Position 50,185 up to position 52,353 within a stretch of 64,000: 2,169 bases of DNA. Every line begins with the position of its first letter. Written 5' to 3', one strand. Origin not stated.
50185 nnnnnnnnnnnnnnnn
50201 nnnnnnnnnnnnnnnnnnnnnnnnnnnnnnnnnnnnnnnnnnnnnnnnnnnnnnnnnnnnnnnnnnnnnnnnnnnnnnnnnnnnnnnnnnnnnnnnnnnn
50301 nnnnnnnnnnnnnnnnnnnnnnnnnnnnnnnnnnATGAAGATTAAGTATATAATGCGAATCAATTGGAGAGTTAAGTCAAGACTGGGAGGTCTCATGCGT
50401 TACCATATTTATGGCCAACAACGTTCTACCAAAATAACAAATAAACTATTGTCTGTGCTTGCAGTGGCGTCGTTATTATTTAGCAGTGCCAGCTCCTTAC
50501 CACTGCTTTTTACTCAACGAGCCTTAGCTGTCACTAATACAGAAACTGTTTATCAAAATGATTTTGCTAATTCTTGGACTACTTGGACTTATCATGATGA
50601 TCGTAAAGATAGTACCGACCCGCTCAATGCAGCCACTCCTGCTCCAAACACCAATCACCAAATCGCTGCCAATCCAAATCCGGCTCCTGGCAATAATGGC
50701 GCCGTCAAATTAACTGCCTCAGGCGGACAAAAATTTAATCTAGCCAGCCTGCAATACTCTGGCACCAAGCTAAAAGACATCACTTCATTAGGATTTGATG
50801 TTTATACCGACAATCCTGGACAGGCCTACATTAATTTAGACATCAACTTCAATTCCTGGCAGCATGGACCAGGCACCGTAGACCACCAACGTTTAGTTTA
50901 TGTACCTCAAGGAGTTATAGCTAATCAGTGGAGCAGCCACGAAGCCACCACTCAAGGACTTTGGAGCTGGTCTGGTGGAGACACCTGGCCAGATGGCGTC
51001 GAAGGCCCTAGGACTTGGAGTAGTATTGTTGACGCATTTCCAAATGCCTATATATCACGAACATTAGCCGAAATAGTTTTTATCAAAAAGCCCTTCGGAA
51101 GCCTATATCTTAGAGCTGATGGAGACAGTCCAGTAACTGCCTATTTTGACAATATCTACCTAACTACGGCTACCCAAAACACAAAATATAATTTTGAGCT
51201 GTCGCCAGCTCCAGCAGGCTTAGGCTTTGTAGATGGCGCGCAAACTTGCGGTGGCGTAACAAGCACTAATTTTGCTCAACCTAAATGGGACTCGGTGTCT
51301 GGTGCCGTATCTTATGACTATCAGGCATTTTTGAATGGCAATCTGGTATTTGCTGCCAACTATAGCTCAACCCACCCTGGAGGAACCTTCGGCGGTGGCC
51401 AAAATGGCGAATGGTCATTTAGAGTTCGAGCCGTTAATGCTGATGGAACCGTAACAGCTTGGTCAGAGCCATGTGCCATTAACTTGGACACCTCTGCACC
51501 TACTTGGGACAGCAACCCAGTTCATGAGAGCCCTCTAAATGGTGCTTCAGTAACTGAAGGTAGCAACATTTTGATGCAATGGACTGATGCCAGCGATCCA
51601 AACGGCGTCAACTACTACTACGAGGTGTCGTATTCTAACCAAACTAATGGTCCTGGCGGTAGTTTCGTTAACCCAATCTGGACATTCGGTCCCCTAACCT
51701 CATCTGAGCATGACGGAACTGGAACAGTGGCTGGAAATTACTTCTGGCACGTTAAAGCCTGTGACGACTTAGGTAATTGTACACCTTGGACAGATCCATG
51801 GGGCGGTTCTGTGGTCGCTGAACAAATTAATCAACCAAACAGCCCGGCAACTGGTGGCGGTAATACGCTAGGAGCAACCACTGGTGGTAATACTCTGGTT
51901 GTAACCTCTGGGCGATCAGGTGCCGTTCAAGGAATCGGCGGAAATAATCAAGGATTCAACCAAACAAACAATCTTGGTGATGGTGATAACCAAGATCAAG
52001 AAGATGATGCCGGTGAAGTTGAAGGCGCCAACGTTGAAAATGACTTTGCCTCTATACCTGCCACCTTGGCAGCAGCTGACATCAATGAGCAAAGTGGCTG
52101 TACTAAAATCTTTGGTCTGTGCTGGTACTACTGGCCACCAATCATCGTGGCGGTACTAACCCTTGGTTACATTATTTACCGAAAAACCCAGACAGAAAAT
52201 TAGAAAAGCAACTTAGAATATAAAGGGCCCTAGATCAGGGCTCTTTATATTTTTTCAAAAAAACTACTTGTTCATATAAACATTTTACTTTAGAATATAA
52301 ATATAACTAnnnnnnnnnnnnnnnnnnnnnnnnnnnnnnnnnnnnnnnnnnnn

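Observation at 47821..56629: Cell-envelope locus bracketed by two CapA paralogs, containing paralogous LTD-domain surface proteins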

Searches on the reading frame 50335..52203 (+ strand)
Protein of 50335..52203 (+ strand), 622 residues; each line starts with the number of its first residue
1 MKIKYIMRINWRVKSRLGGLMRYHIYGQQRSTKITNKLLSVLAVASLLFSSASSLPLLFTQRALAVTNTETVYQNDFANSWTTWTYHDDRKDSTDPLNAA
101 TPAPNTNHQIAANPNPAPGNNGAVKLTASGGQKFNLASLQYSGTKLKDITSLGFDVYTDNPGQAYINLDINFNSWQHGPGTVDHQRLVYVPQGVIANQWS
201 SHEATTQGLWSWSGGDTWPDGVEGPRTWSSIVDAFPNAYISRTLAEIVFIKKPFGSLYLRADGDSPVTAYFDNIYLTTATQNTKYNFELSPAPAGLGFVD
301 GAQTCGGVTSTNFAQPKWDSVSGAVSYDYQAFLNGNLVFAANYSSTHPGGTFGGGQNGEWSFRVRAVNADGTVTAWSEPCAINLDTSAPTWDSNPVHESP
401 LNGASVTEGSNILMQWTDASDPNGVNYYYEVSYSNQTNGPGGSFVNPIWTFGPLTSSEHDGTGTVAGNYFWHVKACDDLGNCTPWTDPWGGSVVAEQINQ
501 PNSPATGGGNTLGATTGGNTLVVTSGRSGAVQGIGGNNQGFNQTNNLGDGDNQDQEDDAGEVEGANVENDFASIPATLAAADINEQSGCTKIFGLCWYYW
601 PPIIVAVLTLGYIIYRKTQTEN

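Call 3: search_protein_families(library=pfam, proteins=[window:50335-52203:+], max_evalue=0.01)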
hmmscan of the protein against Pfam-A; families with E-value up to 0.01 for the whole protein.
window:50335-52203:+ (622 aa): 1 family
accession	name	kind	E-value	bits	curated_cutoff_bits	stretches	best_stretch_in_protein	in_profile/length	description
PF08329.16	ChitinaseA_N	-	0.0082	16.2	21.2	0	317-382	43-105/133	Chitinase A, N-terminal domain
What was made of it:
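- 51283..51501 (+): P4 first FN3-like domain, a distant member of the same family with a different Cys pair. Weak ChitinaseA_N hit (call 3).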

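Call 6: search_protein_families(library=ncbifam, proteins=[window:50335-52203:+], max_evalue=0.01)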
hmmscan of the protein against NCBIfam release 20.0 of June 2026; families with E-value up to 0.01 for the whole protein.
window:50335-52203:+ (622 aa): 0 families

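Call 7: search_solved_structures(query=window:50335-52203:+, max_evalue=1)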
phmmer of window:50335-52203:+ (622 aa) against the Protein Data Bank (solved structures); distinct sequences matched with E-value up to 1: 26.
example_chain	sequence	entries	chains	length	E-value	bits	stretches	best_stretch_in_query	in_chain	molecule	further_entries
9puw_A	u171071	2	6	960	0.063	15.1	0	406-505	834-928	Isoform Long of Insulin receptor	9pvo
9sa8_A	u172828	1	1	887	0.097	14.4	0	398-436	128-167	Insulin receptor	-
4zxb_E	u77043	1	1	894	0.11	14.3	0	398-436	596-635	Insulin receptor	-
7md4_B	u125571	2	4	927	0.11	14.3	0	398-436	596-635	Isoform Short of Insulin receptor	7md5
6hn4_E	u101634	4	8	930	0.11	14.2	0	398-436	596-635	Insulin receptor,Insulin receptor,General control protein GCN4 | Insulin receptor,General control protein GCN4 | Isoform Short of Insulin receptor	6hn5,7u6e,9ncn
7mqo_F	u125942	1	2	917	0.12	14.2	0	398-436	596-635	Isoform Short of Insulin receptor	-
6ce9_A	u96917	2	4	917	0.12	14.2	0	398-436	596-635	Insulin receptor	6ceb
6ce7_B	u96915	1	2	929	0.12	14.1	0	398-436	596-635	Insulin receptor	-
7mqr_E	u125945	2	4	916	0.12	14.1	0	398-436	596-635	Isoform Short of Insulin receptor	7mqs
7u6d_C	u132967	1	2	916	0.12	14.1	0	398-436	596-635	Isoform Short of Insulin receptor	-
7s0q_B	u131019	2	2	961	0.12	14.1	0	398-436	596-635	Insulin receptor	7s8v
7yq3_E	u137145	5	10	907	0.15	13.8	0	398-436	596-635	Isoform Short of Insulin receptor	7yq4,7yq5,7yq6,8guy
9jf9_A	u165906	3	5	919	0.16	13.7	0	398-436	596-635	Insulin receptor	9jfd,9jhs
9jfd_A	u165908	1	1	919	0.16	13.7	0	398-436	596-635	Insulin receptor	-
6tpv_A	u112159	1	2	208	0.19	13.5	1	355-444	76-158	Receptor-type tyrosine-protein phosphatase F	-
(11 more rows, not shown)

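Call 16: find_homologous_proteins(query=window:50335-52200:+, max_evalue=0.001)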
Query window:50335-52200:+ (622 aa): 18 proteins with E <= 0.001 among 8000 candidates.
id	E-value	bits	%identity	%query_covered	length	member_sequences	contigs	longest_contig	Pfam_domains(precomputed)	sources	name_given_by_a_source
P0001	0.0e+0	1398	100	97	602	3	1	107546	-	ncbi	-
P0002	1.6e-159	551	44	92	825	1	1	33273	-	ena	-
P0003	2.0e-140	488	49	76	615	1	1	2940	-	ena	-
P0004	1.1e-133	465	46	88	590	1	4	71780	-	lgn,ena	-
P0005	8.7e-126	439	38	75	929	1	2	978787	PF19077.7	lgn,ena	-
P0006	1.9e-117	412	63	45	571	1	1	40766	-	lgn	-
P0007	3.3e-109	384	53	53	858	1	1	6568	-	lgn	-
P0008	3.2e-103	365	52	51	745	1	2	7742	-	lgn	-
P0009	3.4e-103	365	45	78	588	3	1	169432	-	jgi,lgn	jgi:hypothetical protein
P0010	4.5e-103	364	39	73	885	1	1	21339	PF13750.13,PF19077.7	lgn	-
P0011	9.2e-94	333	46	43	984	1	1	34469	PF00932.26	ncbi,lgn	-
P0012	5.3e-90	321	50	37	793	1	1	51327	-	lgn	-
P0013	8.0e-78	281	39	69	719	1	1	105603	-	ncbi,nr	ncbi:MAG: hypothetical protein U5L95_04175 [Candidatus Saccharibacteria bacterium]|nr:hypothetical p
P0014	4.5e-76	275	40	70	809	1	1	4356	-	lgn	-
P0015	8.4e-73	264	41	53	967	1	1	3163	PF19077.7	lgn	-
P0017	6.5e-61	225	43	43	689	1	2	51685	PF17957.8,PF13750.13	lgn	-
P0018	3.2e-54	203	47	35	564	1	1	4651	PF00932.26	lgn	-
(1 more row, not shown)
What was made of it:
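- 50395..52203 (+): P4: modular surface protein anchored by its C-terminus (602 aa, identical to P0001). Order: signal peptide, ~220-aa N-domain of unknown family, FN3 no. 1, Cys-pair FN3, stalk, transmembrane anchor. 100% identical to P0001 (call 16).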

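Call 17: find_encoding_contigs(protein=P0001, flank=10000, max_places=3)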
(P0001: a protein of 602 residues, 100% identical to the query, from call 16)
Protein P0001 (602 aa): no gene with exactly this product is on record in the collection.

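Call 29: find_encoding_contigs(protein=P0005, flank=10000, max_places=2)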
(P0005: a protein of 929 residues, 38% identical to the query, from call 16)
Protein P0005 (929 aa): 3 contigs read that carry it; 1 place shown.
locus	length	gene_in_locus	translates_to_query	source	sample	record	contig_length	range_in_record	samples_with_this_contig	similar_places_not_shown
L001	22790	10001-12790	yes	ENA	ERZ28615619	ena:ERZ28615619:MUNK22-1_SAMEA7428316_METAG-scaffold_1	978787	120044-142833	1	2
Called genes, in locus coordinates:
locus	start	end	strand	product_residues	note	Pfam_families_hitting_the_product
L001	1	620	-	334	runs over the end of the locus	PF00140:Sigma70_r1_2 (weak), PF04542:Sigma70_r2, PF04545:Sigma70_r4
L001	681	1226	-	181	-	-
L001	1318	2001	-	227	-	-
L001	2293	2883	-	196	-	PF13238:AAA_18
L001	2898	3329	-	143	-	PF13470:PIN_3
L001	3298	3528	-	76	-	PF01402:RHH_1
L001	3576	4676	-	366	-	PF03979:Sigma70_r1_1, PF00140:Sigma70_r1_2, PF04542:Sigma70_r2, PF04539:Sigma70_r3, PF04545:Sigma70_r4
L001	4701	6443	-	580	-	PF01807:Zn_ribbon_DnaG, PF08275:DNAG_N, PF01751:Toprim, PF13362:Toprim_3 (weak), PF13662:Toprim_4, PF13155:Toprim_2, PF10410:DnaB_bind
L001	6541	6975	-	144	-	-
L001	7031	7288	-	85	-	-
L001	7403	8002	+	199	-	-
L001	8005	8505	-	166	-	PF07553:Lipoprotein_Ltp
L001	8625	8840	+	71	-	PF13560:HTH_31, PF12844:HTH_19 (weak), PF01381:HTH_3, PF13443:HTH_26 (weak)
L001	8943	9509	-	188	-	-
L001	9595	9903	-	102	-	PF04237:YjbR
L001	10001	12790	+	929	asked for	PF19077:Big_13 (faint)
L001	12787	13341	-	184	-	PF00929:RNase_T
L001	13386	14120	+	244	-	PF02557:VanY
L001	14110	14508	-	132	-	PF01641:SelR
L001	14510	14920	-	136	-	PF01741:MscL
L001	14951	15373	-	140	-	PF08570:DUF1761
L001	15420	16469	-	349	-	PF13581:HATPase_c_2 (weak), PF02518:HATPase_c (weak), PF14213:DUF4325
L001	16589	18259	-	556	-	PF03485:Arg_tRNA_synt_N, PF00750:tRNA-synt_1d, PF05746:DALR_1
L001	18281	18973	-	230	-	PF07099:DUF1361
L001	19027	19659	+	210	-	PF01066:CDP-OH_P_transf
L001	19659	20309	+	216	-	PF13263:PHP_C (faint)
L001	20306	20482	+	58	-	-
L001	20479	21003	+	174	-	PF01864:CarS-like, PF01148:CTP_transf_1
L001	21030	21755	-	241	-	PF02585:PIG-L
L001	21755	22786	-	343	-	PF01380:SIS (faint), PF10432:bact-PGI_C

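Call 30: find_encoding_contigs(protein=P0009, flank=10000, max_places=2)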
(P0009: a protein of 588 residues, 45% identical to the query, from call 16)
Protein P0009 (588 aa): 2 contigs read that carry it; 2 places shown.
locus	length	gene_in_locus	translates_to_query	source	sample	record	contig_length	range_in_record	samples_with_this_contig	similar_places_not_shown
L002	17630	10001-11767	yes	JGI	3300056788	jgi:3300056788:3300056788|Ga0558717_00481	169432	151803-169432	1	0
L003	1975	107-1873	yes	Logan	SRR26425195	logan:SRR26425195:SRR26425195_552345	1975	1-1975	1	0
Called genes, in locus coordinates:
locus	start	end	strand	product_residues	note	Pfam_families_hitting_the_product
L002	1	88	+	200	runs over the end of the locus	PF00281:Ribosomal_L5, PF00673:Ribosomal_L5_C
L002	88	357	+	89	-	PF00253:Ribosomal_S14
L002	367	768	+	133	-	PF00410:Ribosomal_S8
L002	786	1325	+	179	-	PF00347:Ribosomal_L6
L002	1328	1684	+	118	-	PF00861:Ribosomal_L18p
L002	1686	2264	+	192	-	PF00333:Ribosomal_S5, PF03719:Ribosomal_S5_C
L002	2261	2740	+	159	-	PF00828:Ribosomal_L27A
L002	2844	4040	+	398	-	PF00586:AIRS (weak), PF02769:AIRS_C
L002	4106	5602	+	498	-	PF00344:SecY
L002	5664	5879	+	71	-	PF01176:eIF-1a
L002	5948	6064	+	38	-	PF00444:Ribosomal_L36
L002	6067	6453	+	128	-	PF00416:Ribosomal_S13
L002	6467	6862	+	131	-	PF00411:Ribosomal_S11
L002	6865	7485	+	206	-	PF00163:Ribosomal_S4, PF01479:S4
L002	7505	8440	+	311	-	PF01193:RNA_pol_L, PF01000:RNA_pol_A_bac, PF03118:RNA_pol_A_CTD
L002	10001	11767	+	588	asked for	-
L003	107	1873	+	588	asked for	-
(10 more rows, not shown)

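Call 31: find_encoding_contigs(protein=P0017, flank=10000, max_places=2)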
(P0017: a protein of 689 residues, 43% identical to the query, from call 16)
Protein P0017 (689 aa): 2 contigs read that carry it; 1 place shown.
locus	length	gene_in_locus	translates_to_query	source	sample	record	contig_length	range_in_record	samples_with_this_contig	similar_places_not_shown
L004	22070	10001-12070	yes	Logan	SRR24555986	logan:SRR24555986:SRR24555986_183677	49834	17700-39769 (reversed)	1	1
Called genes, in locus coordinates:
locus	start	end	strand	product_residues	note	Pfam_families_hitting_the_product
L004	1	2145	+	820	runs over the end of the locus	PF15902:Sortilin-Vps10 (faint)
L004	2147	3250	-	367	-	PF03979:Sigma70_r1_1 (weak), PF00140:Sigma70_r1_2, PF04542:Sigma70_r2, PF04539:Sigma70_r3, PF04545:Sigma70_r4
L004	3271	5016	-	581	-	PF01807:Zn_ribbon_DnaG, PF08275:DNAG_N, PF01751:Toprim, PF13155:Toprim_2, PF13362:Toprim_3 (faint), PF13662:Toprim_4, PF10410:DnaB_bind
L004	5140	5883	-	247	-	-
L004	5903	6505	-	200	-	-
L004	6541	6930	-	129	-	-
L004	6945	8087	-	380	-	-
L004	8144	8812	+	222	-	-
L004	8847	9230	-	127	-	PF01850:PIN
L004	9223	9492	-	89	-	-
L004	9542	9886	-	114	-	PF04237:YjbR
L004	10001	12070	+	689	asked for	PF13750:Big_3_3 (faint), PF17957:Big_7 (weak)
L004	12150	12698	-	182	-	PF00929:RNase_T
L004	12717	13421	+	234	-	PF02557:VanY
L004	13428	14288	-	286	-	-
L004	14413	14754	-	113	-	PF01741:MscL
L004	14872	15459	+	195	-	PF00188:CAP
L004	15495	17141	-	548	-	PF03485:Arg_tRNA_synt_N, PF00750:tRNA-synt_1d, PF05746:DALR_1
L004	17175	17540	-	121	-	PF07099:DUF1361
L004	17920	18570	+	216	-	PF01066:CDP-OH_P_transf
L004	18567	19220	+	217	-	PF02811:PHP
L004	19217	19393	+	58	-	-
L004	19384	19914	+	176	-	PF01864:CarS-like, PF01148:CTP_transf_1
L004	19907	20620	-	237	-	PF02585:PIG-L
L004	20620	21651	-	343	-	PF10432:bact-PGI_C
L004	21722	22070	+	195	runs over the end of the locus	-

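Call 36: find_related_loci(query=window:50395-52200:+, collection=genome_contigs, flank=10000)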
Query window:50395-52200:+ (602 aa) in genome_contigs; peptide patterns used: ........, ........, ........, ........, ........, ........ (x = any residue, [..] = any of these).
27 stretches matched a pattern, but none encodes a relative of the query by tblastn (E <= 1e-3).
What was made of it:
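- Tried and rejected: A genome scan with full-length P4 found no relatives (call 36).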

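Call 38: list_cluster_members(proteins=[P0001, P0021, P0011])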
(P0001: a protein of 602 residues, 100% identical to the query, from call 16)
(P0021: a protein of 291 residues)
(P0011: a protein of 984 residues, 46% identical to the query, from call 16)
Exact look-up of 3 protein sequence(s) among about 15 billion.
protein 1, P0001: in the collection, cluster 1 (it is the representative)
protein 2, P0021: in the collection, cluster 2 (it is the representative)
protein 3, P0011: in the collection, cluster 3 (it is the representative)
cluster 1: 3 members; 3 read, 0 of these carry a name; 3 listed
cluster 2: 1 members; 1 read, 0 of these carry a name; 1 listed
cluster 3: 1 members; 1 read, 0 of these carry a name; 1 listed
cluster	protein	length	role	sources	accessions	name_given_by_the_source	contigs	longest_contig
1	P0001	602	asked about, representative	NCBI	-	-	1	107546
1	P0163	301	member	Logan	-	-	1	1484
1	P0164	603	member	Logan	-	-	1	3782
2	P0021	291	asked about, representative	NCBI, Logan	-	-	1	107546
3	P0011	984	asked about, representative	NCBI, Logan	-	-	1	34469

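Call 58: find_encoding_contigs(protein=P0004, flank=10000, max_places=1)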
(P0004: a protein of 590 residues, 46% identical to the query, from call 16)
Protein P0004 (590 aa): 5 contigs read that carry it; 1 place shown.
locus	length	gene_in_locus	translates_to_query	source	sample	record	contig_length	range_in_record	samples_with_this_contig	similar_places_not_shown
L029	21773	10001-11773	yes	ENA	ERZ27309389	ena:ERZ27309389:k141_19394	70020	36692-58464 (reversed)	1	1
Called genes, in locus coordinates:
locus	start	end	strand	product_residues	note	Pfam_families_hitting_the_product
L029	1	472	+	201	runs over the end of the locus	PF00281:Ribosomal_L5, PF00673:Ribosomal_L5_C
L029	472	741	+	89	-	PF00253:Ribosomal_S14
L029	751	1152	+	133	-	PF00410:Ribosomal_S8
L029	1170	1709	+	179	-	PF00347:Ribosomal_L6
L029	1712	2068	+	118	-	PF00861:Ribosomal_L18p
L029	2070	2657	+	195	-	PF00333:Ribosomal_S5, PF03719:Ribosomal_S5_C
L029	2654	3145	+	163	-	PF00828:Ribosomal_L27A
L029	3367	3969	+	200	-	PF00188:CAP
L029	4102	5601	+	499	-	PF00344:SecY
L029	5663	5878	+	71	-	PF01176:eIF-1a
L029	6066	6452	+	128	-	PF00416:Ribosomal_S13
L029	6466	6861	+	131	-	PF00411:Ribosomal_S11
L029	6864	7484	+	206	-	PF00163:Ribosomal_S4, PF01479:S4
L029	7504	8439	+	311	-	PF01193:RNA_pol_L, PF01000:RNA_pol_A_bac, PF03118:RNA_pol_A_CTD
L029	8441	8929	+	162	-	PF01196:Ribosomal_L17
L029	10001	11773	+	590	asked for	-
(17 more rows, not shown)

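Call 59: find_encoding_contigs(protein=P0013, flank=10000, max_places=1)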
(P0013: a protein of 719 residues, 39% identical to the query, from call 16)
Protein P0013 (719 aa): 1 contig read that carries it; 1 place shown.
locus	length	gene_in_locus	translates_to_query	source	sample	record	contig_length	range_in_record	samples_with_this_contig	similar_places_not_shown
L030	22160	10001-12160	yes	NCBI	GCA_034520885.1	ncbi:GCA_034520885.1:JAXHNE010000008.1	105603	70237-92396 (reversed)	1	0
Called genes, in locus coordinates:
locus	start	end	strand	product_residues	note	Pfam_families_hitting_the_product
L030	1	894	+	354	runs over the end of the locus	PF00723:Glyco_hydro_15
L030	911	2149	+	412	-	PF13477:Glyco_trans_4_2 (weak), PF13439:Glyco_transf_4, PF13579:Glyco_trans_4_4, PF20706:GT4-conflict (weak), PF00534:Glycos_transf_1, PF13692:Glyco_trans_1_4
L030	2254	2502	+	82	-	PF01541:GIY-YIG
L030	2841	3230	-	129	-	PF03819:MazG (weak), PF12643:MazG-like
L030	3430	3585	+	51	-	-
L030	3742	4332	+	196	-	PF00293:NUDIX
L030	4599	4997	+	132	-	-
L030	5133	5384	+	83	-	-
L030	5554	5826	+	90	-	PF07866:DUF1653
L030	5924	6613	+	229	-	PF03703:bPH_2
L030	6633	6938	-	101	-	PF13376:OmdA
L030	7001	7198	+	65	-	-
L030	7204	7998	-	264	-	PF00106:adh_short, PF01073:3Beta_HSD (weak), PF01370:Epimerase, PF08659:KR, PF16363:GDP_Man_Dehyd (weak), PF23441:SDR (weak), PF13561:adh_short_C2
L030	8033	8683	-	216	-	PF04087:DUF389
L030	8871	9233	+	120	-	PF09685:MamF_MmsF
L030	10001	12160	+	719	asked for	-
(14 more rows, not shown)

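Call 60: find_encoding_contigs(protein=P0006, flank=10000, max_places=1)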
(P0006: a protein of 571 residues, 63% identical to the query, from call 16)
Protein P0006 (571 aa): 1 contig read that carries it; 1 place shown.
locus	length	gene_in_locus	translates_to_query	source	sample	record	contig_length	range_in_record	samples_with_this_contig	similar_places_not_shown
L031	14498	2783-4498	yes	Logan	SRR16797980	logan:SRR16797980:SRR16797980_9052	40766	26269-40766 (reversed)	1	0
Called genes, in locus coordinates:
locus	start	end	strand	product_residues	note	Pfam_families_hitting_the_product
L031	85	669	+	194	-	-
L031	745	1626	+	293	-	PF13354:Beta-lactamase2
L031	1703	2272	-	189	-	-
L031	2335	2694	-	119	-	PF04237:YjbR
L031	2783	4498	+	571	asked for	-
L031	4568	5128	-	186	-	PF00929:RNase_T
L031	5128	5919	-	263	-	PF00561:Abhydrolase_1, PF12146:Hydrolase_4, PF12697:Abhydrolase_6, PF00756:Esterase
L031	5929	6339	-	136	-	PF01741:MscL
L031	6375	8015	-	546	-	PF03485:Arg_tRNA_synt_N, PF00750:tRNA-synt_1d, PF05746:DALR_1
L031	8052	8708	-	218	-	PF07099:DUF1361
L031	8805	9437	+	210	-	PF01066:CDP-OH_P_transf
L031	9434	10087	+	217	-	PF02811:PHP (weak), PF13263:PHP_C (weak)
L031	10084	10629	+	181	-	PF01864:CarS-like, PF01148:CTP_transf_1 (weak)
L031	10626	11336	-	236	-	PF02585:PIG-L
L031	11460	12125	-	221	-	PF04203:Sortase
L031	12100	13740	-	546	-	PF00059:Lectin_C (faint)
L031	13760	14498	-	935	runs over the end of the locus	PF00059:Lectin_C, PF07581:Glug (faint)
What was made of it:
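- L001, L004 and L031 have a surface gene in the slot and no CapA (calls 29, 31, 60).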
